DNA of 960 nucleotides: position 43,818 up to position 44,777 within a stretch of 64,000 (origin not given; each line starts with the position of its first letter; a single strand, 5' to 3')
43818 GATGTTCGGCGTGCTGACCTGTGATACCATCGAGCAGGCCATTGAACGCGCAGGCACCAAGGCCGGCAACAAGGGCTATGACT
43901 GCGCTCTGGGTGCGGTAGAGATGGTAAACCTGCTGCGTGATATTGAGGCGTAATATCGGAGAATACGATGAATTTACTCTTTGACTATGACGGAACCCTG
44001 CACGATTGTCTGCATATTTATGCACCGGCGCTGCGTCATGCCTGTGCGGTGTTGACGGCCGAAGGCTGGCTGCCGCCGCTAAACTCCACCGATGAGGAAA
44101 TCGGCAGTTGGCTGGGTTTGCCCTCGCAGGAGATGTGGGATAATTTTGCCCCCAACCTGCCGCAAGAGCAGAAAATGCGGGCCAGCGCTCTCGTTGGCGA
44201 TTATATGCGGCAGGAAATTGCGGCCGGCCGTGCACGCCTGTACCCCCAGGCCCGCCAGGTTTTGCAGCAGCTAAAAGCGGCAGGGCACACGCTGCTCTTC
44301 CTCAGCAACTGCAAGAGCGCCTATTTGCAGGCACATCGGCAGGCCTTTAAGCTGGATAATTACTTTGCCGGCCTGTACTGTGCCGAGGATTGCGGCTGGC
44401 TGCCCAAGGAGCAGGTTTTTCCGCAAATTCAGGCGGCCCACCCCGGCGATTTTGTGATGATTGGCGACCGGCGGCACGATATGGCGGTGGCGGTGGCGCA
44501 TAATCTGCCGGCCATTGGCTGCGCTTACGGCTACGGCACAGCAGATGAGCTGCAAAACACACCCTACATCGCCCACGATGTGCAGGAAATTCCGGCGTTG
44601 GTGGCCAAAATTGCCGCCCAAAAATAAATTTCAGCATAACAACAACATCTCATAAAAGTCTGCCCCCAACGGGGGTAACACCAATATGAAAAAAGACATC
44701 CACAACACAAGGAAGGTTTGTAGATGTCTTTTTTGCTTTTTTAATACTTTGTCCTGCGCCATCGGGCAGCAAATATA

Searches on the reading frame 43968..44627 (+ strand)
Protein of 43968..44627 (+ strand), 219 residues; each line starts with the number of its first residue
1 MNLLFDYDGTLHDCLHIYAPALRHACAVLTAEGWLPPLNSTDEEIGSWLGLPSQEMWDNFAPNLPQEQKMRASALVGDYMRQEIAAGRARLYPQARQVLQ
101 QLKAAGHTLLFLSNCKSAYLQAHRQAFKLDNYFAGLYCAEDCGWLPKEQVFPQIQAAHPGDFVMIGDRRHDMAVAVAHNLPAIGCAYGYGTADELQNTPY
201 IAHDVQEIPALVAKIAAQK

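Call 5: search_protein_families(library=pfam, proteins=[window:43968-44627:+], max_evalue=0.01)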
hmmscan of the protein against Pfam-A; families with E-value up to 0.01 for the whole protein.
window:43968-44627:+ (219 aa): 5 families
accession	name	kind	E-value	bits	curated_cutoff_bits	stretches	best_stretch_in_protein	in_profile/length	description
PF13419.12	HAD_2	-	3.2e-15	57.2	23.8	1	3-184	1-177/178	Haloacid dehalogenase-like hydrolase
PF00702.32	Hydrolase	-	5.2e-11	43.7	26.4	1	3-177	4-189/191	haloacid dehalogenase-like hydrolase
PF13242.12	Hydrolase_like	-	1.8e-08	34.6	22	1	156-207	18-74/75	HAD-hyrolase-like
PF12710.13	HAD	-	2.7e-07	31.7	27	1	4-174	2-187/189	haloacid dehalogenase-like hydrolase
PF13344.12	Hydrolase_6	-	0.0013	19.2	27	0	90-118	14-42/101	Haloacid dehalogenase-like hydrolase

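Call 6: search_protein_families(library=ncbifam, proteins=[window:43968-44627:+], max_evalue=0.01)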
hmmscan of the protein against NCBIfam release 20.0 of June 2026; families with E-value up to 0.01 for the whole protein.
window:43968-44627:+ (219 aa): 20 families
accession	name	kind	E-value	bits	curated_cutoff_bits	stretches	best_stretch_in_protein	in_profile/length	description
NF009695.0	PRK13222.1-2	equivalog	2.9e-15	56.4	225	1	3-213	9-223/226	phosphoglycolate phosphatase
NF005213.0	PRK06698.1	equivalog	2e-14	53.3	768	1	3-214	244-455/459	bifunctional 5'-methylthioadenosine/S-adenosylhomocysteine nucleosidase/phosphatase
NF009697.0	PRK13222.1-4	equivalog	1.8e-11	43.8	327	1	3-194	10-202/232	phosphoglycolate phosphatase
TIGR01449.2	PGP_bact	equivalog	4.7e-10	39.4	180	1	4-210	2-211/213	phosphoglycolate phosphatase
TIGR02253.1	CTE7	subfamily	4.9e-09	36.3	169.75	1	3-188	5-197/221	TIGR02253 family HAD-type hydrolase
NF009694.0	PRK13222.1-1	equivalog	6e-09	35.6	415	1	63-207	84-234/252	phosphoglycolate phosphatase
TIGR01428.1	HAD_type_II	equivalog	8.6e-07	29.2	125.4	1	89-151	90-153/197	haloacid dehalogenase type II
TIGR01490.1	HAD-SF-IB-hyp1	subfamily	2.2e-05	24.8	98.3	1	54-141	54-139/202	HAD-IB family hydrolase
TIGR01681.1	HAD-SF-IIIC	subfamily_domain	8.4e-05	23.4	35.75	1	87-149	30-76/132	HAD-IIIC family phosphatase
TIGR02254.1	YjjG_YfnB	equivalog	0.00013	21.5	159.9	1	83-167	90-177/223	YjjG family noncanonical pyrimidine nucleotidase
TIGR01662.1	HAD-SF-IIIA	subfamily_domain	0.00015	21.9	44.6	0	87-177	22-130/141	HAD-IIIA family hydrolase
TIGR01509.1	HAD-SF-IA-v3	subfamily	0.00028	21.1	29.4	0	63-110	38-85/154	HAD-IA family hydrolase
NF009698.0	PRK13223.1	equivalog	0.00029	20.1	466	1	88-195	99-210/272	phosphoglycolate phosphatase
NF009804.0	PRK13288.1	equivalog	0.0004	19.9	218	1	3-208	6-206/215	pyrophosphatase PpaX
TIGR01668.1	YqeG_hyp_ppase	hypoth_equivalog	0.00065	19.3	89.1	1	84-170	37-119/170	YqeG family HAD IIIA-type phosphatase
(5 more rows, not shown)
